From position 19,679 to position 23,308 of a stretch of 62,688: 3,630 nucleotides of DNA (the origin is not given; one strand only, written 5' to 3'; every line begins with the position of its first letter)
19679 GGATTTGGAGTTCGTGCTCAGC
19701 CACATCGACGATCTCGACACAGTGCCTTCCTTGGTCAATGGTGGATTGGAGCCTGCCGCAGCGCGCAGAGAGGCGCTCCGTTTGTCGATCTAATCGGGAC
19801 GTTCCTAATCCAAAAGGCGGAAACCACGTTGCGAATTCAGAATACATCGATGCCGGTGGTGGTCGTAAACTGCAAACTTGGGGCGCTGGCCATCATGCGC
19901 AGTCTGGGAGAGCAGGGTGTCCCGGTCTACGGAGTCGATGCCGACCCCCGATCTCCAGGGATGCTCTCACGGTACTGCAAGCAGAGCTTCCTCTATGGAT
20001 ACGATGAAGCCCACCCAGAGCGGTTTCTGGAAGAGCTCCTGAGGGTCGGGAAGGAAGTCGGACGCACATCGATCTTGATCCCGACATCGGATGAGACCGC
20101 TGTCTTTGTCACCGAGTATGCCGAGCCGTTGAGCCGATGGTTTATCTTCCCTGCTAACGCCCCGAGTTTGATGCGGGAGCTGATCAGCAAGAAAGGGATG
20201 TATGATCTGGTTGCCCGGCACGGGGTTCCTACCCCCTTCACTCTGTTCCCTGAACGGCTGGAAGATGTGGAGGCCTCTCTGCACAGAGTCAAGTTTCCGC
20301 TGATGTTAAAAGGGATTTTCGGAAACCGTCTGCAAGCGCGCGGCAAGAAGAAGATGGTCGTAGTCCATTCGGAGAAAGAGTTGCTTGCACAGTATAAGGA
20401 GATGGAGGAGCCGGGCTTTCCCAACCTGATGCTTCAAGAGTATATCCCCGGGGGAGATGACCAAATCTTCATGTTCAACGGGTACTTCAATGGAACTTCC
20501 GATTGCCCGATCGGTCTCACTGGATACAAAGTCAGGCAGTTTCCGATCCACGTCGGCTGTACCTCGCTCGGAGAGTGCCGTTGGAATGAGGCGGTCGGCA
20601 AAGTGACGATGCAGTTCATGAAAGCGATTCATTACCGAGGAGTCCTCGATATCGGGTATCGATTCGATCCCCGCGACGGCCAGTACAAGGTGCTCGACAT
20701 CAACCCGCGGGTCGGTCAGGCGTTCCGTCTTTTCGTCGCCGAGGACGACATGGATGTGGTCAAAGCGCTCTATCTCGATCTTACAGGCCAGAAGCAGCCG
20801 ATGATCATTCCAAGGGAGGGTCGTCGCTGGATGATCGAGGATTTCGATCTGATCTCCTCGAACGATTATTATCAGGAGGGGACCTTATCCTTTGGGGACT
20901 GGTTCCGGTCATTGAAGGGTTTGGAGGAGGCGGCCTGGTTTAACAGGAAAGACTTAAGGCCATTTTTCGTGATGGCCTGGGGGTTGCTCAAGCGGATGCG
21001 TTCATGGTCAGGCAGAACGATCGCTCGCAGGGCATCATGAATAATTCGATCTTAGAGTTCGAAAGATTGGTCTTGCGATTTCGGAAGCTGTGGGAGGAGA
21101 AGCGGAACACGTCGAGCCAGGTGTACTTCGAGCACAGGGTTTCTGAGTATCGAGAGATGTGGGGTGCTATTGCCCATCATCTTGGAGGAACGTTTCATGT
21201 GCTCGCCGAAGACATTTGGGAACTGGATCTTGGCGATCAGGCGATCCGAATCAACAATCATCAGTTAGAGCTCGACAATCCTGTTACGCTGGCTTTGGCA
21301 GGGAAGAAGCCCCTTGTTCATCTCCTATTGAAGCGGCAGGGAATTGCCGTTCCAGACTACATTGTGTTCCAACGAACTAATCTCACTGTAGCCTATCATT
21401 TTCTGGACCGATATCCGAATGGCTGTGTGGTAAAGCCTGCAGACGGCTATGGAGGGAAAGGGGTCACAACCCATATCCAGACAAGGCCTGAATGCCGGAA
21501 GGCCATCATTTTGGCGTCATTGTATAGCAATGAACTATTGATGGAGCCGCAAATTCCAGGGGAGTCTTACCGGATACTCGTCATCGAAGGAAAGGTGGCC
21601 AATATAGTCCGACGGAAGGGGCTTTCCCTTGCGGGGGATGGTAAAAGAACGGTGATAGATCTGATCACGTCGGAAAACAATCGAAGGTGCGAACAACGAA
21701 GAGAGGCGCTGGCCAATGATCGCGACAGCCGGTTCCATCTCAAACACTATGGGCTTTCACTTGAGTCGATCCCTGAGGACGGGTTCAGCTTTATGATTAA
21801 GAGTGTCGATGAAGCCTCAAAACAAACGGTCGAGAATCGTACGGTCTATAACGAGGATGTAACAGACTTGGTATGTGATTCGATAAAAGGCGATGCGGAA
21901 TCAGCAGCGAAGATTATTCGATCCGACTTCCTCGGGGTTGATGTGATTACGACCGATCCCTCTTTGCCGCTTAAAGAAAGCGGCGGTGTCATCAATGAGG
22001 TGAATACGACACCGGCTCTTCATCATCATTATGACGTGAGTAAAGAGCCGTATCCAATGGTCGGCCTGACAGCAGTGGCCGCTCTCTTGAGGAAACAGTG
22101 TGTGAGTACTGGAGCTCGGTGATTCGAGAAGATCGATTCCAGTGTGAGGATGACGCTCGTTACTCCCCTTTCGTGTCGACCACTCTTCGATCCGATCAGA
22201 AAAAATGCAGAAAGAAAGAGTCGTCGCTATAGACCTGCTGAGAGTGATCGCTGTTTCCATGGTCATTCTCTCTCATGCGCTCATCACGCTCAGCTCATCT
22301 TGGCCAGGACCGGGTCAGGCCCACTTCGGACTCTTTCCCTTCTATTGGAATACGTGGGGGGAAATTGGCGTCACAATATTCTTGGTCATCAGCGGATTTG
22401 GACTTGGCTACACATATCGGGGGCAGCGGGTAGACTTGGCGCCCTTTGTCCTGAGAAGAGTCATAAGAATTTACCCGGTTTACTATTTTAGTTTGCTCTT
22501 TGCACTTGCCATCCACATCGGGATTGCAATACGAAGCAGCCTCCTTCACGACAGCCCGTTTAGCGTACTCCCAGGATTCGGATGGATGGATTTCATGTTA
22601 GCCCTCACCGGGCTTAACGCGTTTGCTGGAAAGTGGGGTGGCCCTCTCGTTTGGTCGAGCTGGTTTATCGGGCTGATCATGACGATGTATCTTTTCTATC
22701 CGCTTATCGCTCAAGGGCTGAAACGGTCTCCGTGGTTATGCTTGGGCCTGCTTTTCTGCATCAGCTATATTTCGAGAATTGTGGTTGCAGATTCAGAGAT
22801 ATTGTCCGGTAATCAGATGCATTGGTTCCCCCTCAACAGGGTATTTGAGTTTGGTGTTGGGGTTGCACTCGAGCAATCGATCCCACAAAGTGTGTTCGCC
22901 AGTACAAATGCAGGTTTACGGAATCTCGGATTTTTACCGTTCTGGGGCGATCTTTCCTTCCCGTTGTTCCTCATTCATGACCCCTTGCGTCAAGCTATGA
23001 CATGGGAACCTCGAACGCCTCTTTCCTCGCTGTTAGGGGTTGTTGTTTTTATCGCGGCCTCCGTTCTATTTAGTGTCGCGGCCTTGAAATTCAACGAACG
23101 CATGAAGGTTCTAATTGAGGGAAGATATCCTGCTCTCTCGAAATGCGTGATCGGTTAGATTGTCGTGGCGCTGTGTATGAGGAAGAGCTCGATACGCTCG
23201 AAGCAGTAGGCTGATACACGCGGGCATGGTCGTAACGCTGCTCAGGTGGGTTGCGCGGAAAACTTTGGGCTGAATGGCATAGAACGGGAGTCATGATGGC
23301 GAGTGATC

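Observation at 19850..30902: Eleven-kb amino-acid/carboxylate ligation island: three ATP-grasp enzymes, CapA-like, CapK-like, FemAB-like and toroid protein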

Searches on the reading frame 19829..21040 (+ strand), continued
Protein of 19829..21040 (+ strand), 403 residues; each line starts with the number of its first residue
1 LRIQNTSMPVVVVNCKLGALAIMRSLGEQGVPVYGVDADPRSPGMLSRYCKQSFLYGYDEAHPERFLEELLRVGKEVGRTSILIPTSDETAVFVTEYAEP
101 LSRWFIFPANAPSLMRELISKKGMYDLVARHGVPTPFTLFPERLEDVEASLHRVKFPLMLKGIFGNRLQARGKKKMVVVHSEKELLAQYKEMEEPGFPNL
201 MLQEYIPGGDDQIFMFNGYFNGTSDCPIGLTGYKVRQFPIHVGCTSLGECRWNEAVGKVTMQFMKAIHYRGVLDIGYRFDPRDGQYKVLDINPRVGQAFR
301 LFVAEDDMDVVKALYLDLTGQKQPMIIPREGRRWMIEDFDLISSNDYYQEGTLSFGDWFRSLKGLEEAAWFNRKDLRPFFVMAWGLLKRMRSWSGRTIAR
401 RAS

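Call 100: search_protein_families(library=pfam, proteins=[P0380, P0381, P0382, P0383, P0386, P0387, P0403, P0417, P0493, P0503], max_evalue=0.0001)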
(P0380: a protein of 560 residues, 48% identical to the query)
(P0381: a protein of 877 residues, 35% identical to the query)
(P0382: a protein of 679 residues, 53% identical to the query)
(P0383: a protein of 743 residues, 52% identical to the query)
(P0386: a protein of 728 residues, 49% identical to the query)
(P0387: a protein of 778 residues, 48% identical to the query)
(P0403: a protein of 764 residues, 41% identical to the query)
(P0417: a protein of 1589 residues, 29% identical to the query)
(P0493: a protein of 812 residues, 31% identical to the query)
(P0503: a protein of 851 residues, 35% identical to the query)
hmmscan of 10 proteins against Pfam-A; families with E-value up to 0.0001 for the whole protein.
P0380 (560 aa): 1 family
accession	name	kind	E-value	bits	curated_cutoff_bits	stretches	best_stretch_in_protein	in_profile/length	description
PF15632.11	ATPgrasp_Ter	-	9.3e-05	22.7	29.1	0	202-325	3-111/131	ATP-grasp in the biosynthetic pathway with Ter operon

P0381 (877 aa): 3 families
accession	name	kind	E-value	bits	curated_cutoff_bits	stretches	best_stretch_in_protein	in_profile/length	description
PF15632.11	ATPgrasp_Ter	-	1.2e-12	48.2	29.1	1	693-784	39-128/131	ATP-grasp in the biosynthetic pathway with Ter operon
PF02786.22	CPSase_L_D2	-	2.4e-12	47.3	19.8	0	695-767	133-206/211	Carbamoyl-phosphate synthase L chain, ATP binding domain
PF02655.19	ATP-grasp_3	-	4.5e-06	27.3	23.2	0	120-298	2-159/160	ATP-grasp domain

P0382 (679 aa): 2 families
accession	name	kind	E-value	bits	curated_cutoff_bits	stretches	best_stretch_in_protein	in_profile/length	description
PF13649.12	Methyltransf_25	-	4.8e-08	34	27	1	504-599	1-92/97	Methyltransferase domain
PF08242.18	Methyltransf_12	-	6.3e-05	24.1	30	0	506-599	2-91/98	Methyltransferase domain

P0383 (743 aa): 9 families
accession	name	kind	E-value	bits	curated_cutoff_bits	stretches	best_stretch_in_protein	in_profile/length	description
PF08241.18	Methyltransf_11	-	2.4e-24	86.3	21.2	1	72-167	1-95/95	Methyltransferase domain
PF13649.12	Methyltransf_25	-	6.6e-23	81.7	27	1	71-163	1-97/97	Methyltransferase domain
PF13489.12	Methyltransf_23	-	5.6e-18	65.6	27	1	53-231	6-161/164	Methyltransferase domain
PF13847.12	Methyltransf_31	-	1.5e-16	60.8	27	1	68-171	4-113/145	Methyltransferase domain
PF01209.24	Ubie_methyltran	-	3.1e-14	53.3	20.1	1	66-240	46-224/233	ubiE/COQ5 methyltransferase family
PF08242.18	Methyltransf_12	-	2.9e-13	50.8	30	1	72-165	1-98/98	Methyltransferase domain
PF03141.22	Methyltransf_29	-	2.8e-08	33.3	23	1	70-171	120-221/506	Putative S-adenosyl-L-methionine-dependent methyltransferase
PF07021.18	MetW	-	3.1e-06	27.4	21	1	65-159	11-102/193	Methionine biosynthesis protein MetW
PF03848.20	TehB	-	1.6e-05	24.9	20.4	1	68-168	31-133/193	Tellurite resistance protein TehB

P0386 (728 aa): 9 families
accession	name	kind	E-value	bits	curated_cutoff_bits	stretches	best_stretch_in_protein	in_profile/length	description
PF08241.18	Methyltransf_11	-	1.2e-21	77.5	21.2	1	501-597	1-94/95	Methyltransferase domain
PF13649.12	Methyltransf_25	-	2.5e-19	70.2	27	1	500-594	1-97/97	Methyltransferase domain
PF13489.12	Methyltransf_23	-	7.5e-15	55.5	27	1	481-604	5-122/164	Methyltransferase domain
PF13847.12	Methyltransf_31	-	2.4e-12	47.2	27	1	498-600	5-111/145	Methyltransferase domain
PF08242.18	Methyltransf_12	-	3.3e-11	44.2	30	1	501-595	1-97/98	Methyltransferase domain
PF03141.22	Methyltransf_29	-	2e-07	30.4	23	1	499-604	120-223/506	Putative S-adenosyl-L-methionine-dependent methyltransferase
PF03848.20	TehB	-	2.4e-07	30.8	20.4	1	497-598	31-132/193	Tellurite resistance protein TehB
PF01209.24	Ubie_methyltran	-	1.1e-06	28.7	20.1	1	498-597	49-150/233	ubiE/COQ5 methyltransferase family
PF02786.22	CPSase_L_D2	-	8.2e-05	22.7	19.8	0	293-352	140-199/211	Carbamoyl-phosphate synthase L chain, ATP binding domain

P0387 (778 aa): 1 family
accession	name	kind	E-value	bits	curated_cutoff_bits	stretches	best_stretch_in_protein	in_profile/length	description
PF13480.13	Acetyltransf_6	-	1.3e-29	103.6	22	1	587-732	2-141/143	Acetyltransferase (GNAT) domain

P0403 (764 aa): 6 families
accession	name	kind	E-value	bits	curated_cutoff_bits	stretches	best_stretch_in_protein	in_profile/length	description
PF08241.18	Methyltransf_11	-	1.8e-18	67.4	21.2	1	535-630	1-95/95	Methyltransferase domain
PF13649.12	Methyltransf_25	-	1.1e-14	55.3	27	1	535-626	2-97/97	Methyltransferase domain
PF13847.12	Methyltransf_31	-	2.7e-10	40.6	27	1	533-636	6-115/145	Methyltransferase domain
PF13489.12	Methyltransf_23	-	4.3e-10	40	27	1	530-703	22-160/164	Methyltransferase domain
PF08242.18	Methyltransf_12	-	8.8e-10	39.6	30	1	535-627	1-97/98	Methyltransferase domain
PF02786.22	CPSase_L_D2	-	2.9e-06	27.4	19.8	0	284-328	139-183/211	Carbamoyl-phosphate synthase L chain, ATP binding domain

P0417 (1589 aa): 10 families
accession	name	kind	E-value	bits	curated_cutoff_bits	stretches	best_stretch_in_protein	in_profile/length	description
PF00534.26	Glycos_transf_1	-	9.6e-82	273.1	26.4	2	1381-1534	15-171/172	Glycosyl transferases group 1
PF13692.12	Glyco_trans_1_4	-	2.7e-76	255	27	2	202-341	2-142/142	Glycosyl transferases group 1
PF13439.12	Glyco_transf_4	-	1.1e-32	113.8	28.5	2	1212-1367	3-169/170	Glycosyltransferase Family 4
PF13579.12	Glyco_trans_4_4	-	1.4e-19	71.4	29.7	2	1261-1350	51-142/158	Glycosyl transferase 4-like domain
PF13524.12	Glyco_trans_1_2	-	5e-12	46.4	25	1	268-368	39-141/144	Glycosyl transferase-like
PF15632.11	ATPgrasp_Ter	-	3.4e-10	40.2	29.1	0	625-700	46-119/131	ATP-grasp in the biosynthetic pathway with Ter operon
PF13477.12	Glyco_trans_4_2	-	5.8e-10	39.9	23.4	1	1248-1340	40-136/139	Glycosyl transferase 4-like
PF20706.3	GT4-conflict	-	1.2e-08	34.8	26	1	195-362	194-378/385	Family 4 Glycosyltransferase in conflict systems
PF02786.22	CPSase_L_D2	-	2.7e-08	34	19.8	0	632-687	145-201/211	Carbamoyl-phosphate synthase L chain, ATP binding domain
PF02222.28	ATP-grasp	-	4.6e-05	23.6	27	0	908-1083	3-171/179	ATP-grasp domain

P0493 (812 aa): 6 families
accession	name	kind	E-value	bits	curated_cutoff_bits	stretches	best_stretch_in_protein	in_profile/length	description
PF15632.11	ATPgrasp_Ter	-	1.4e-17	64.1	29.1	2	601-738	5-128/131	ATP-grasp in the biosynthetic pathway with Ter operon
PF02655.19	ATP-grasp_3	-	4.7e-17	63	23.2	2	129-298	3-159/160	ATP-grasp domain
PF02786.22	CPSase_L_D2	-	9.2e-14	51.9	19.8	0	533-712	5-197/211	Carbamoyl-phosphate synthase L chain, ATP binding domain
PF02222.28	ATP-grasp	-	1.2e-05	25.5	27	0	548-696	16-163/179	ATP-grasp domain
PF07478.18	Dala_Dala_lig_C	-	3.8e-05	23.7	24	0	553-622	26-93/204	D-ala D-ala ligase C-terminus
PF21799.2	MurD-like_N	-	4.7e-05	24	27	0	22-57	3-37/88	Mur ligase MurD-like, N-terminal domain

P0503 (851 aa): 10 families
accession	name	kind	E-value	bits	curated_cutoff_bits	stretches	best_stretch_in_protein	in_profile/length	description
PF13738.12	Pyr_redox_3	-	2.2e-21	76.8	30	1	107-209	101-200/305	Pyridine nucleotide-disulphide oxidoreductase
PF07992.20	Pyr_redox_2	-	1.8e-16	60.9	26.1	1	5-209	2-178/291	Pyridine nucleotide-disulphide oxidoreductase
PF13434.12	Lys_Orn_oxgnase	-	1.4e-11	44.6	21.3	1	125-201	141-216/339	L-lysine 6-monooxygenase/L-ornithine 5-monooxygenase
PF00070.33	Pyr_redox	-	2.2e-08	35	22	0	176-208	2-34/82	Pyridine nucleotide-disulphide oxidoreductase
PF01494.25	FAD_binding_3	-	3.8e-08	33.4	22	0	5-31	3-29/349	FAD binding domain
PF01946.23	Thi4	-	8.6e-07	28.9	26.2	0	163-203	7-48/235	Thi4 family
PF01266.30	DAO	-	1.8e-06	28.2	27.9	0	6-27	2-23/353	FAD dependent oxidoreductase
PF13450.12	NAD_binding_8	-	2.1e-05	25.1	21.9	0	8-30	1-23/68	NAD(P)-binding Rossmann-like domain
PF13241.12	NAD_binding_7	-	3.3e-05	24.8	22.1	0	168-205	2-39/104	Putative NAD(P)-binding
PF05834.18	Lycopene_cycl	-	5.8e-05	22.8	23.4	0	6-31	2-27/380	Lycopene cyclase protein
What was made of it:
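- Closest known: Cj1438 C-terminal ATP-grasp amidoligase of the Campylobacter jejuni HS:2 capsule. Same: It is physically fused to a glycosyltransferase, as some g1-family proteins are fused to GT4s (call 100).
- g1-family domains are fused to GT4 glycosyltransferases (P0417, call 100).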

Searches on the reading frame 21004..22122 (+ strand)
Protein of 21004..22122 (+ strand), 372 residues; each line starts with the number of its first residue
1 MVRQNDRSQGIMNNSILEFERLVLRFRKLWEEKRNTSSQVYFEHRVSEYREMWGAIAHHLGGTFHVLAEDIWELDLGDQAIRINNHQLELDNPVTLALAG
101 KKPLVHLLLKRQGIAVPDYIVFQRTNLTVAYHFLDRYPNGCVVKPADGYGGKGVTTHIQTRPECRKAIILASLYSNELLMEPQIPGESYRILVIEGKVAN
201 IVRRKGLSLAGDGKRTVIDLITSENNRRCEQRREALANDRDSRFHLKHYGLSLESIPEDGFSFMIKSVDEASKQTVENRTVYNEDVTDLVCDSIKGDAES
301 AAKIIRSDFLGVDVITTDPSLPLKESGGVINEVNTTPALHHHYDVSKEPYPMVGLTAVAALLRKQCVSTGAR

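Call 4: search_protein_families(library=pfam, proteins=[window:21004-22122:+], max_evalue=0.01)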
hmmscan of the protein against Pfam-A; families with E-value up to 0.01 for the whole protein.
window:21004-22122:+ (372 aa): 4 families
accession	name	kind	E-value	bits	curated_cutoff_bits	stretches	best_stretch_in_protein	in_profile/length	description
PF14397.11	ATPgrasp_ST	-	7.1e-05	22.6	31.4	1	101-159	21-81/278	Sugar-transfer associated ATP-grasp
PF07478.18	Dala_Dala_lig_C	-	9.5e-05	22.4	24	1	108-195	1-92/204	D-ala D-ala ligase C-terminus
PF02655.19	ATP-grasp_3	-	0.0011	19.6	23.2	1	106-196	8-82/160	ATP-grasp domain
PF02955.21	GSH-S_ATP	-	0.0049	16.8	23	1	131-236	25-131/175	Prokaryotic glutathione synthetase, ATP-grasp domain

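Call 5: search_protein_families(library=ncbifam, proteins=[window:21004-22122:+], max_evalue=0.01)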
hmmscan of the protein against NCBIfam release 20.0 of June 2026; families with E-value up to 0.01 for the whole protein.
window:21004-22122:+ (372 aa): 19 families
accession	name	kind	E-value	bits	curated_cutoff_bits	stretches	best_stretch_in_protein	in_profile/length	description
NF010623.0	PRK14016.1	subfamily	5.2e-43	147.3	877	1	72-361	185-471/871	cyanophycin synthetase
TIGR02068.2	cya_phycin_syn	equivalog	1.1e-40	139.5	850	1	69-349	181-458/862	cyanophycin synthetase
TIGR03103.1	trio_acet_GNAT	equivalog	2.2e-26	92.5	569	1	69-342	265-527/547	N-acetylglutaminylglutamine synthetase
NF002688.0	PRK02471.1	equivalog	2e-22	79.4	425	1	86-343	474-733/756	bifunctional glutamate--cysteine ligase GshA/glutathione synthetase GshB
TIGR01435.1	glu_cys_lig_rel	equivalog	2.8e-16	58.9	656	1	86-343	454-702/719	bifunctional glutamate--cysteine ligase/glutathione synthetase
NF040720.1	MptN_Meth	equivalog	2.4e-07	30.1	350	1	92-206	92-207/291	tetrahydromethanopterin:alpha-L-glutamate ligase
TIGR01205.1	D_ala_D_alaTIGR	subfamily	3.9e-07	29.3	245.65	1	97-203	102-211/318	D-alanine--D-alanine ligase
TIGR00768.1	rimK_fam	subfamily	9.9e-07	28.4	143.4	1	92-198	78-187/276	RimK family alpha-L-glutamate ligase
NF002378.0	PRK01372.1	subfamily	1e-06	27.7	243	1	97-203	96-198/305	D-alanine--D-alanine ligase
NF000206.1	D_ala_D_lac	equivalog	7.7e-05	21.8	550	1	101-189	132-215/342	D-alanine--(R)-lactate ligase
NF000091.3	D_ala_D_ser_VanG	exception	0.00018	20.4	495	1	97-186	131-220/344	D-alanine--D-serine ligase VanG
TIGR02144.1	LysX_arch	equivalog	0.00021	20.5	275.6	0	93-165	79-148/281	lysine biosynthesis protein LysX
NF012216.1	D_ala_D_lac_VanB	exception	0.00022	20.6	750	0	101-187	131-212/342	D-alanine--(R)-lactate ligase VanB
NF012217.1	D_ala_D_lac_VanA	exception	0.0011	18.2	775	1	98-194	129-220/343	D-alanine--(R)-lactate ligase VanA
NF002528.0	PRK01966.1-4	subfamily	0.0011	17.9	262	1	97-195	137-240/366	D-alanine--D-alanine ligase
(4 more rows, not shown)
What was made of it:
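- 21004..22122 (+): g2: ATP-grasp ligase resembling the cyanophycin-synthetase G domain and GshB. The alternative start at 21037 gives the ATGA overlap with g1. NCBIfam cyanophycin synthetase 5e-43, partial (call 5).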

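Call 23: search_solved_structures(query=window:21004-22122:+, max_evalue=0.001)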
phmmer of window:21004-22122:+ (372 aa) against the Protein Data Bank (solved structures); distinct sequences matched with E-value up to 0.001: 9.
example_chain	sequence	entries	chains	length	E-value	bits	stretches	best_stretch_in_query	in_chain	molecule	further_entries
7wac_A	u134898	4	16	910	1.5e-20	76.7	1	98-345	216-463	Cyanophycin synthase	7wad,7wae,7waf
7lgn_A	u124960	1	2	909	1.3e-19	73.7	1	93-347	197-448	Cyanophycin synthase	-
7lg5_A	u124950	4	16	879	2.8e-18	69.3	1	98-345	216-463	Cyanophycin synthase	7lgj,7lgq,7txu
7txv_A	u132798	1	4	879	2.8e-18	69.3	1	98-345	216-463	Cyanophycin synthase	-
7lgm_A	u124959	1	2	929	1.5e-17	66.9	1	93-354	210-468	Cyanophycin synthase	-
7ta5_A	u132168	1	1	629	4.1e-16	62.1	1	63-343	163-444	Glutathione synthase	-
8fxh_A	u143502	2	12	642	1.8e-13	53.5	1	63-344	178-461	RimK domain-containing protein ATP-grasp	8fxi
3ln7_A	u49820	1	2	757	4e-11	45.7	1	77-342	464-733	Glutathione biosynthesis bifunctional protein gshAB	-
3ln6_A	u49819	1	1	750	6.5e-07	31.9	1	89-344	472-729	Glutathione biosynthesis bifunctional protein gshAB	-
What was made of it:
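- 21004..22122 (+): PDB 7WAC 1.5e-20 (call 23).
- On Cyanophycin synthetase (g2): g2 is 361-372 aa and aligns only to model positions about 185-471 of 871 (calls 5, 23).
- Checked: Matches cyanophycin-synthetase models at 5e-43 and 7WAC at 1.5e-20 (calls 5, 23).
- There are three competent ATP-grasp ligases, one of them cyanophycin-synthetase/GshB-like (calls 5, 23).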

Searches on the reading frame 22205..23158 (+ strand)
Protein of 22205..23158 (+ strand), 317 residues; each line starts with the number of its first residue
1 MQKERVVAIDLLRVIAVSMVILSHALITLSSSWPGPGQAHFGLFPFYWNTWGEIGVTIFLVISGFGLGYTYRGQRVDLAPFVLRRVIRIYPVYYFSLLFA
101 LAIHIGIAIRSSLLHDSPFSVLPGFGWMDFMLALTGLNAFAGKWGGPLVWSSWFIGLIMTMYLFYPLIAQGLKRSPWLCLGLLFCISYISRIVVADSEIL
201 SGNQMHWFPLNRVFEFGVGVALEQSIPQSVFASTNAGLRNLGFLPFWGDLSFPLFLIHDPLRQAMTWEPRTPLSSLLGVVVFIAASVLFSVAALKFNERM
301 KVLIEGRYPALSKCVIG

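Call 4: search_protein_families(library=pfam, proteins=[window:22205-23158:+], max_evalue=0.01)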
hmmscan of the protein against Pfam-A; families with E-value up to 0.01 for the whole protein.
window:22205-23158:+ (317 aa): 2 families
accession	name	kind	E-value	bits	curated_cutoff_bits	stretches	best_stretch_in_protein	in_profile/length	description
PF01757.29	Acyl_transf_3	-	3.5e-20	72.7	31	1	7-222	2-197/326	Acyltransferase domain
PF07786.18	HGSNAT_cat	-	0.0005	20.1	22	1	5-259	1-221/222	Heparan-alpha-glucosaminide N-acetyltransferase, catalytic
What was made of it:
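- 22205..23158 (+): g3: membrane Acyl_transf_3 O-acyltransferase. Pfam 3.5e-20 (call 4).
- Checked: g3, 22205-23158: Acyl_transf_3, 3.5e-20 (call 4).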

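Call 5: search_protein_families(library=ncbifam, proteins=[window:22205-23158:+], max_evalue=0.01)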
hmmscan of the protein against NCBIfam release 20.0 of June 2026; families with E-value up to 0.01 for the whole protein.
window:22205-23158:+ (317 aa): 0 families
